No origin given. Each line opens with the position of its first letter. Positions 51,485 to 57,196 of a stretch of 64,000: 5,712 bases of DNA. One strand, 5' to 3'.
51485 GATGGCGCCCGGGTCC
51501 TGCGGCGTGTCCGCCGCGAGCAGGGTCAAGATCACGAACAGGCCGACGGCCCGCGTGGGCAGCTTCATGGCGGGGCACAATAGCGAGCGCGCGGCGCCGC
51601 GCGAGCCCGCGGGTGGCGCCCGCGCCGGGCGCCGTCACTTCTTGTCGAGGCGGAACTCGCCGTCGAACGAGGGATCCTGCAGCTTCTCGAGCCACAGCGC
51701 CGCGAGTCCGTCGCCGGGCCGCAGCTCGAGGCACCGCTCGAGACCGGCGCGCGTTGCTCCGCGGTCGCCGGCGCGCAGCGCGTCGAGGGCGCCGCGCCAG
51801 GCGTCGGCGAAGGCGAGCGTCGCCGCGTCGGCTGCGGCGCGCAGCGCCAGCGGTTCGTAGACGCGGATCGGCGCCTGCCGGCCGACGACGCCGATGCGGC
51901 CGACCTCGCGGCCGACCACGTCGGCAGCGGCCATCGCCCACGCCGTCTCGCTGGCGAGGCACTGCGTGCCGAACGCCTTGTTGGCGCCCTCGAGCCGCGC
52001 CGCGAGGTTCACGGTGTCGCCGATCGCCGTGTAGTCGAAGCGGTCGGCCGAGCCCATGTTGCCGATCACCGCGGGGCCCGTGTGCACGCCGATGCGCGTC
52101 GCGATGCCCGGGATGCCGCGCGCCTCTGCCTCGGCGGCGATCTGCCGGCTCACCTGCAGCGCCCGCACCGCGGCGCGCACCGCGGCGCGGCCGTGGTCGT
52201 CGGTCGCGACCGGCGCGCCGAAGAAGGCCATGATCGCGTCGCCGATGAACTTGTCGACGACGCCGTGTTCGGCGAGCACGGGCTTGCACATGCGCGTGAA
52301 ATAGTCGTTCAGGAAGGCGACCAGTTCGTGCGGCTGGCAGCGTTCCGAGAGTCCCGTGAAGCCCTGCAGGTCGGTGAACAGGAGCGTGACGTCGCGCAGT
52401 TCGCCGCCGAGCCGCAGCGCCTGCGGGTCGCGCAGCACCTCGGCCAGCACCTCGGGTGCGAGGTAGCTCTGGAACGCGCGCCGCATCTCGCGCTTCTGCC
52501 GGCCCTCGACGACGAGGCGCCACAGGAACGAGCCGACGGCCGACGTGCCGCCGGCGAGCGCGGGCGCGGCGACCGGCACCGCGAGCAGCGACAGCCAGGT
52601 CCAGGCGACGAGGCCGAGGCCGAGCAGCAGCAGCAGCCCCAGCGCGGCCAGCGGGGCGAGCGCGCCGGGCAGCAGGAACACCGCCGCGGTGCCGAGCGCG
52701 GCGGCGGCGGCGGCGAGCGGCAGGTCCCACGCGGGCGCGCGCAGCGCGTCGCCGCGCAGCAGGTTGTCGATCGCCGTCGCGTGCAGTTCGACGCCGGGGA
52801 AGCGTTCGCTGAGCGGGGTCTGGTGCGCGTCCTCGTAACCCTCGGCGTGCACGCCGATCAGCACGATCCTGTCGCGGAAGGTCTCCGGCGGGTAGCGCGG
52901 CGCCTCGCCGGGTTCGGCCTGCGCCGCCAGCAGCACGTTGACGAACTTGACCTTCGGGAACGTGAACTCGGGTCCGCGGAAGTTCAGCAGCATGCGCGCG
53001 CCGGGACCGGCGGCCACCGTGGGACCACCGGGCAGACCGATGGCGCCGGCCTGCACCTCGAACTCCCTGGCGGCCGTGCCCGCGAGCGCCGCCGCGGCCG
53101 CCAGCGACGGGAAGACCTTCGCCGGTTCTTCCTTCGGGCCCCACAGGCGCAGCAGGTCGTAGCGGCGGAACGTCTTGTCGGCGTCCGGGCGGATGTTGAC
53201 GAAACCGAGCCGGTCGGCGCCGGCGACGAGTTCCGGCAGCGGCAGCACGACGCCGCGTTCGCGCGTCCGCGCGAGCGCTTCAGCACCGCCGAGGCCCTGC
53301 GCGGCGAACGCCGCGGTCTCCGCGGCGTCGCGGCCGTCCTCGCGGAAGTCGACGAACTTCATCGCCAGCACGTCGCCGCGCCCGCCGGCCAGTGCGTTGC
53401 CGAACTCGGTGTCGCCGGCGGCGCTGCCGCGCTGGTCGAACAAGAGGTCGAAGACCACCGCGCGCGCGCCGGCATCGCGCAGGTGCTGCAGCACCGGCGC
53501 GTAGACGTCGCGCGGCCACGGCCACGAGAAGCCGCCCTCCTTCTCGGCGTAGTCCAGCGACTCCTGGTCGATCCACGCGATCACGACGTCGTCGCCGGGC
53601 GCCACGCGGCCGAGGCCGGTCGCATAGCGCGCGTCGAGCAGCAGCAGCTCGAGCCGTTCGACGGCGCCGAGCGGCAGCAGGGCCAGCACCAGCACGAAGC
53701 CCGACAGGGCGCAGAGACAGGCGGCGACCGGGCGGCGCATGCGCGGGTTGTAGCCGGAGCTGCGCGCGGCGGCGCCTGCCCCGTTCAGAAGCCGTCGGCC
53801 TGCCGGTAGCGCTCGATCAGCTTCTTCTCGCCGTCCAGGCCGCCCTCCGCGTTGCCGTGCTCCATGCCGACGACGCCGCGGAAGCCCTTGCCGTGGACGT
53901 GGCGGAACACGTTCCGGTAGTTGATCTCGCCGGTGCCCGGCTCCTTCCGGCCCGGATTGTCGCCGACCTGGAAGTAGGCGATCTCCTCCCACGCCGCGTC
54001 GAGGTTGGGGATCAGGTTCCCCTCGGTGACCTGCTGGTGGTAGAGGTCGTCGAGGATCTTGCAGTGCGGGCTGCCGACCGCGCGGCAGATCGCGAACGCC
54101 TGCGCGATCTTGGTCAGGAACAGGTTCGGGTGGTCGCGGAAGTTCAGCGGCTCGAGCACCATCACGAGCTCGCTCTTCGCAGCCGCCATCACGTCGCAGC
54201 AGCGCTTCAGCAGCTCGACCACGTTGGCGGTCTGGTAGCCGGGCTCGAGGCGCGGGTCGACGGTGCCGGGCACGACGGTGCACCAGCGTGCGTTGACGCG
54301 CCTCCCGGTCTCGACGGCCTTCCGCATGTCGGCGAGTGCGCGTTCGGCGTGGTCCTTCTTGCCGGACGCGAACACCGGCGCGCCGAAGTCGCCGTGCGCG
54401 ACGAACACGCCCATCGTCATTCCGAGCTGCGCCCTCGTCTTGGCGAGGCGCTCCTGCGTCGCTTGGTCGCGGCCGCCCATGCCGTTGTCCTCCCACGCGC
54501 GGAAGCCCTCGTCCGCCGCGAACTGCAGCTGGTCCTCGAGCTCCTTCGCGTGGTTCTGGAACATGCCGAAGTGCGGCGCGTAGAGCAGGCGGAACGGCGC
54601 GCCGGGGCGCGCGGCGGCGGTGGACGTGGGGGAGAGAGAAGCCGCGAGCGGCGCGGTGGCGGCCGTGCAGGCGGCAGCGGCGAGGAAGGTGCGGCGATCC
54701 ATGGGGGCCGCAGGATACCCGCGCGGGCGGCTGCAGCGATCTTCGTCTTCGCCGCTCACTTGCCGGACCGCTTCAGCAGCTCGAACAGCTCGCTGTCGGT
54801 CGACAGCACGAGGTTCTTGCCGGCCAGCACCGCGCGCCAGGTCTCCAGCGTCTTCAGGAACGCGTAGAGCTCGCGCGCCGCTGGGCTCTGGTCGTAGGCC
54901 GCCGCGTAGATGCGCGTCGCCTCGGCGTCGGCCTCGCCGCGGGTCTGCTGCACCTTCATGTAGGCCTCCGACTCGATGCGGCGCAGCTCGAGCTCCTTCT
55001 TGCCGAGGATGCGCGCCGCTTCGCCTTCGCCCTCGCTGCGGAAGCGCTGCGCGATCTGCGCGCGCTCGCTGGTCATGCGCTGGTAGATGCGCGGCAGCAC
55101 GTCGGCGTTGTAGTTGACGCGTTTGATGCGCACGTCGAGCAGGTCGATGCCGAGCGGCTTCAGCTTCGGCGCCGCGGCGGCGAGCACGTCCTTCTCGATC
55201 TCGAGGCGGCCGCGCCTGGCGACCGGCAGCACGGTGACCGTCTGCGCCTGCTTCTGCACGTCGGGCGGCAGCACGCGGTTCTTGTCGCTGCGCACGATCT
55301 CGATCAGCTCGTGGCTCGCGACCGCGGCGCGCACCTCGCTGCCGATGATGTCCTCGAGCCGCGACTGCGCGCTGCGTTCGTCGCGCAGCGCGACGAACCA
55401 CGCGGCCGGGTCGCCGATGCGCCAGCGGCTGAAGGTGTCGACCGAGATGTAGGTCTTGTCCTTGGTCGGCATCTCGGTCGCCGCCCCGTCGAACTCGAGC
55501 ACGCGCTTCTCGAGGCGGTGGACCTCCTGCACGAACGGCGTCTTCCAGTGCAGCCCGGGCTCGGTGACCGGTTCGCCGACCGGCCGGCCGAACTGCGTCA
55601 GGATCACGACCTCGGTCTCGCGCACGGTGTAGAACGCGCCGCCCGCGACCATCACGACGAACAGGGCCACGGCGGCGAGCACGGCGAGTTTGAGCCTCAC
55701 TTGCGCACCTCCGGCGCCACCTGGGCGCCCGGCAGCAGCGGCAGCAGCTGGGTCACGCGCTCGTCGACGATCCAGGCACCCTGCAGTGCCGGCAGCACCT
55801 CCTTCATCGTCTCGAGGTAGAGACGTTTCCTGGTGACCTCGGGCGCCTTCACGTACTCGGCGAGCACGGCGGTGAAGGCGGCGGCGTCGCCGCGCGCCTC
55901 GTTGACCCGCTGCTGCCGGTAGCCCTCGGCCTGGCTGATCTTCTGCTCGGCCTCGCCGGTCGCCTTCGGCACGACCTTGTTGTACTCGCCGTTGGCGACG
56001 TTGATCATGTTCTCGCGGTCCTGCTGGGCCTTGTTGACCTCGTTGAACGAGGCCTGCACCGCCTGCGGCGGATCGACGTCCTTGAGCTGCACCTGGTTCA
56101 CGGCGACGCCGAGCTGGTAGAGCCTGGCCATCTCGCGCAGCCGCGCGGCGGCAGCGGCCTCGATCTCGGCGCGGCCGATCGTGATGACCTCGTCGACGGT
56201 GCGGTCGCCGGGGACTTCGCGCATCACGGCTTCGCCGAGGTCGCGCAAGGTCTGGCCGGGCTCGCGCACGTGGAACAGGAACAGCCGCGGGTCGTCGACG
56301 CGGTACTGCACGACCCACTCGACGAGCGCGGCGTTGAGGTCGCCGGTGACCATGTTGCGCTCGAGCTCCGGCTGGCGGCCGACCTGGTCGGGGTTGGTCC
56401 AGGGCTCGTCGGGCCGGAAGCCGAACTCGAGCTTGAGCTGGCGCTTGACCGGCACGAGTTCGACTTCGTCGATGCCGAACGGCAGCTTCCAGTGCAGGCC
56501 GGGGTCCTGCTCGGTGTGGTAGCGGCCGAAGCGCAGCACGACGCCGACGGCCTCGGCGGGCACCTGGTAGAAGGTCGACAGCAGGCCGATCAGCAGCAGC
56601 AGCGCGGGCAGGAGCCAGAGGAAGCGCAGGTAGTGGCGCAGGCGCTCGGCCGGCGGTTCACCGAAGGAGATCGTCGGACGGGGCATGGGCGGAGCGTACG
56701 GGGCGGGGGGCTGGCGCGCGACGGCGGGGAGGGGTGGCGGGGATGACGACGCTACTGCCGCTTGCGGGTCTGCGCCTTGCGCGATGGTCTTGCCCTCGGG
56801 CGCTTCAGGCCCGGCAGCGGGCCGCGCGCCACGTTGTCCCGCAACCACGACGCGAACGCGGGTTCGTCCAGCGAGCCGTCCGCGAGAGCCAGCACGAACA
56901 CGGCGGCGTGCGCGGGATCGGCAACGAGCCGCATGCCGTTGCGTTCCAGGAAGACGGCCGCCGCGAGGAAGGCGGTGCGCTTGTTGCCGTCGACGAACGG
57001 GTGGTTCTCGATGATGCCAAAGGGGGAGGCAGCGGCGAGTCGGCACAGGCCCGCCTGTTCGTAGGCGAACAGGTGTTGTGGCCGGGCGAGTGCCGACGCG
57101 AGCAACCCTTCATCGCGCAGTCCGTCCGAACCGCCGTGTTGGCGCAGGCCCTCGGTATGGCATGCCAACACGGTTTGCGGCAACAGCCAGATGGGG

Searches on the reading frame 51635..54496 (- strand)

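Call 42: search_protein_families(library=pfam, proteins=[window:51635-54496:-], max_evalue=0.0001)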
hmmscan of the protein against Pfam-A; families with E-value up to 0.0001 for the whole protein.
window:51635-54496:- (953 aa): 2 families
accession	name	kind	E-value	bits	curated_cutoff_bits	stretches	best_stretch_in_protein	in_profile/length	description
PF05226.16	CHASE2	-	1.8e-52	178.9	26.3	1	268-599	4-243/257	CHASE2 domain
PF00211.25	Guanylate_cyc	-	2.9e-22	79.6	21.9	1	701-841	7-142/183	Adenylate and Guanylate cyclase catalytic domain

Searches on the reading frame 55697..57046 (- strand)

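Call 44: search_protein_families(library=pfam, proteins=[window:55697-57046:-], max_evalue=0.001)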
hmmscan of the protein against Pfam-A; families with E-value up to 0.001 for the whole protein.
window:55697-57046:- (449 aa): 1 family
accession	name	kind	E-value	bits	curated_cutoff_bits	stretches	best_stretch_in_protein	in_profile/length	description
PF01145.31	Band_7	-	3.6e-29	102.5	23.6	1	161-354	2-175/176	SPFH domain / Band 7 family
